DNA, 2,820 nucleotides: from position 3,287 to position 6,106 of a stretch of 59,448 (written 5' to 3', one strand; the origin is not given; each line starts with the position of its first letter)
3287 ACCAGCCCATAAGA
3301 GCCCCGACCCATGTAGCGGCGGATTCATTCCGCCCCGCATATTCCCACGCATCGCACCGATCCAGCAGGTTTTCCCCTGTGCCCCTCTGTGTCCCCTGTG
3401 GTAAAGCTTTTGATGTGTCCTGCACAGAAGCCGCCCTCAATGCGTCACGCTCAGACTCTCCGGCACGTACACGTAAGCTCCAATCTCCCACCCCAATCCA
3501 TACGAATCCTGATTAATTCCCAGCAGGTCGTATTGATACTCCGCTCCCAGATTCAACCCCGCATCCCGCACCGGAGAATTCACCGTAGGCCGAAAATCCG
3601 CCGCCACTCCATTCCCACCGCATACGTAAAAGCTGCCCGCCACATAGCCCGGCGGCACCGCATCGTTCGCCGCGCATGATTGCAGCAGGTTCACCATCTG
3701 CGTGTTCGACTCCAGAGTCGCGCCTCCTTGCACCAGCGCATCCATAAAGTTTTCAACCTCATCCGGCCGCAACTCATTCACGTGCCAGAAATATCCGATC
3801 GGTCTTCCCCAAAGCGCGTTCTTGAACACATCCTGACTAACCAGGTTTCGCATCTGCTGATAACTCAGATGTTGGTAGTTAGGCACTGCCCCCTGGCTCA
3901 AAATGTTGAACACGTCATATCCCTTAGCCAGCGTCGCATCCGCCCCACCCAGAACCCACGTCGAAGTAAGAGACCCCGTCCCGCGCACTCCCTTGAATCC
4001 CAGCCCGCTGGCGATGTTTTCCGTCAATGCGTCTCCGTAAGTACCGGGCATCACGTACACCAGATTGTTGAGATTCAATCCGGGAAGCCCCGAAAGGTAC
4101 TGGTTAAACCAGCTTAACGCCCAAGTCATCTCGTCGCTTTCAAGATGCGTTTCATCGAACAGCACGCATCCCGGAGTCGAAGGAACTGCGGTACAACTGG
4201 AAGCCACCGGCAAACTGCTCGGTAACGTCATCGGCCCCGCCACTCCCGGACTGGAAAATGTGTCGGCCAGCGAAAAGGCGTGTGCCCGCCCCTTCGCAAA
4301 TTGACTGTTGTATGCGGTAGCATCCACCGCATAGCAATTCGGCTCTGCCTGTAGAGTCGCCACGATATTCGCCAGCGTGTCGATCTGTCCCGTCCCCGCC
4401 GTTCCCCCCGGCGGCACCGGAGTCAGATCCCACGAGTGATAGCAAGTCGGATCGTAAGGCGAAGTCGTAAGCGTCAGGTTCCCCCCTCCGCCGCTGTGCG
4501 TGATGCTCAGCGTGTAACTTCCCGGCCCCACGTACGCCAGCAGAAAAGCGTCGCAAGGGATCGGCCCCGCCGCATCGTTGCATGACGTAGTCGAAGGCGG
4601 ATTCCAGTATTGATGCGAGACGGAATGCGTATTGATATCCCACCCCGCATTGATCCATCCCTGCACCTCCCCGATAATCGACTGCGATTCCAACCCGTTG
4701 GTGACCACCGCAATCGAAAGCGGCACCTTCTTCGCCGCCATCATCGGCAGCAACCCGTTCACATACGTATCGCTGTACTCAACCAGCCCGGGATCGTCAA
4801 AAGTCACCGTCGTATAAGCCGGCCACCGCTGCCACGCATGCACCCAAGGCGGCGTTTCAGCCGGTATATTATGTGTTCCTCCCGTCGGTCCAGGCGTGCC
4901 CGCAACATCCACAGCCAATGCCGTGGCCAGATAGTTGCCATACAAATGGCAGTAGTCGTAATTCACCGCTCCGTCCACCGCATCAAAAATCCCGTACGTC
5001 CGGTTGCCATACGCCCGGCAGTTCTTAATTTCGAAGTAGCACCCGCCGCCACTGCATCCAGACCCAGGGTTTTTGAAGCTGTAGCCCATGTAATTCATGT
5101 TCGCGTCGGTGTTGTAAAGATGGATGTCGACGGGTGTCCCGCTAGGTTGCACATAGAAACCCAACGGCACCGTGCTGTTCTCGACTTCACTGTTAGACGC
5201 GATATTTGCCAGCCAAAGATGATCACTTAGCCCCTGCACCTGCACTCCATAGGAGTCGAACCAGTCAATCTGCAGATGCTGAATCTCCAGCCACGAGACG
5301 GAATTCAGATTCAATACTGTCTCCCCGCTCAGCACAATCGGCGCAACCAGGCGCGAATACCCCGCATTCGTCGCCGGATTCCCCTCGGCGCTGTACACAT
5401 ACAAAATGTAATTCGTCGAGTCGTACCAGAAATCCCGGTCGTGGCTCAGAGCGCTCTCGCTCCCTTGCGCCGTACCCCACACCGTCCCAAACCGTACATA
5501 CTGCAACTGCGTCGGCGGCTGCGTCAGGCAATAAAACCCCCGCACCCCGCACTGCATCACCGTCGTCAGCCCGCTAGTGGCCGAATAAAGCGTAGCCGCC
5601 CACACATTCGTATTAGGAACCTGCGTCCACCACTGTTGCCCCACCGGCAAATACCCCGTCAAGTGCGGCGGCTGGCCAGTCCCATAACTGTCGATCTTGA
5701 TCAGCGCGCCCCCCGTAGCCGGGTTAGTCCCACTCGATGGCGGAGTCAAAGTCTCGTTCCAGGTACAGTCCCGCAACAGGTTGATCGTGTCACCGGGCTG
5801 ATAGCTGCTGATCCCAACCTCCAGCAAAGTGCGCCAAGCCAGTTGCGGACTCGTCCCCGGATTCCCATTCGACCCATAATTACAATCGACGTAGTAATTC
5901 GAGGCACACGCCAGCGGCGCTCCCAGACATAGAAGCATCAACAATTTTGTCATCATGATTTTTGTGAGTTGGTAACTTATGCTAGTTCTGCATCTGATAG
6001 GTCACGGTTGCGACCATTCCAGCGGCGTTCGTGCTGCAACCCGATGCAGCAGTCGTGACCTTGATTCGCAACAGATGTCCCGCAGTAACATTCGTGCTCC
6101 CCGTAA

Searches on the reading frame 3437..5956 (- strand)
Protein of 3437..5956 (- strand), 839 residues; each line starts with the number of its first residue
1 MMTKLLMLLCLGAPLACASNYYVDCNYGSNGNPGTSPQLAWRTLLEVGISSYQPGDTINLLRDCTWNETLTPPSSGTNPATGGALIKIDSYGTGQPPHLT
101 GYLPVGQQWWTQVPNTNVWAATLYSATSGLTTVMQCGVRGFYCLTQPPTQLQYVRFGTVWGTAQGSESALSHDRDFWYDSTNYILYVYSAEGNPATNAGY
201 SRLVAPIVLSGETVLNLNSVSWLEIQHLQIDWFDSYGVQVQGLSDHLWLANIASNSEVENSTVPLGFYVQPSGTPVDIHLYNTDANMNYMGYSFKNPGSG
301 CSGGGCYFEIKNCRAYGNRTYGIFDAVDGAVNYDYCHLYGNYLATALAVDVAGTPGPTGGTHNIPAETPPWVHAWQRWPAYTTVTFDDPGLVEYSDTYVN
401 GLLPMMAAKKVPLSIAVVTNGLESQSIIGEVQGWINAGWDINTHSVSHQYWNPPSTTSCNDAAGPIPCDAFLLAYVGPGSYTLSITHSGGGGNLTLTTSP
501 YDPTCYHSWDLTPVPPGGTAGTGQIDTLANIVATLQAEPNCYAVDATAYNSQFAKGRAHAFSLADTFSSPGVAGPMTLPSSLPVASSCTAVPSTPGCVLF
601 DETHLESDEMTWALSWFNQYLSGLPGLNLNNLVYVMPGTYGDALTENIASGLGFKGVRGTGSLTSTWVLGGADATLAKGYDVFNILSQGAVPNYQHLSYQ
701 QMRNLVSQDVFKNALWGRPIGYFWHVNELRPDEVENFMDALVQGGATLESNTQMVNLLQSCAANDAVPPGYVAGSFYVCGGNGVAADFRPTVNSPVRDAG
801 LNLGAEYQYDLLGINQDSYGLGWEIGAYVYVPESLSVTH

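Call 23: search_protein_families(library=pfam, proteins=[window:3437-5956:-], max_evalue=0.001)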
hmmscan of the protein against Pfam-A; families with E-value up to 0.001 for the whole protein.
window:3437-5956:- (839 aa): 2 families
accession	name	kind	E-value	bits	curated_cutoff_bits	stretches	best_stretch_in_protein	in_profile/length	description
PF01522.26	Polysacc_deac_1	-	0.00035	21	23.1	1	383-452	10-72/124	Polysaccharide deacetylase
PF13229.12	Beta_helix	-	0.00041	20.5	25.9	1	215-342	3-114/158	Right handed beta helix region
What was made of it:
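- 3437..5956 (-): 839-aa secreted beta-helix / polysaccharide-deacetylase-like protein, a tailspike or depolymerase candidate and part of the same cluster. Weak Pfam Beta_helix and Polysacc_deac_1 hits (call 23).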
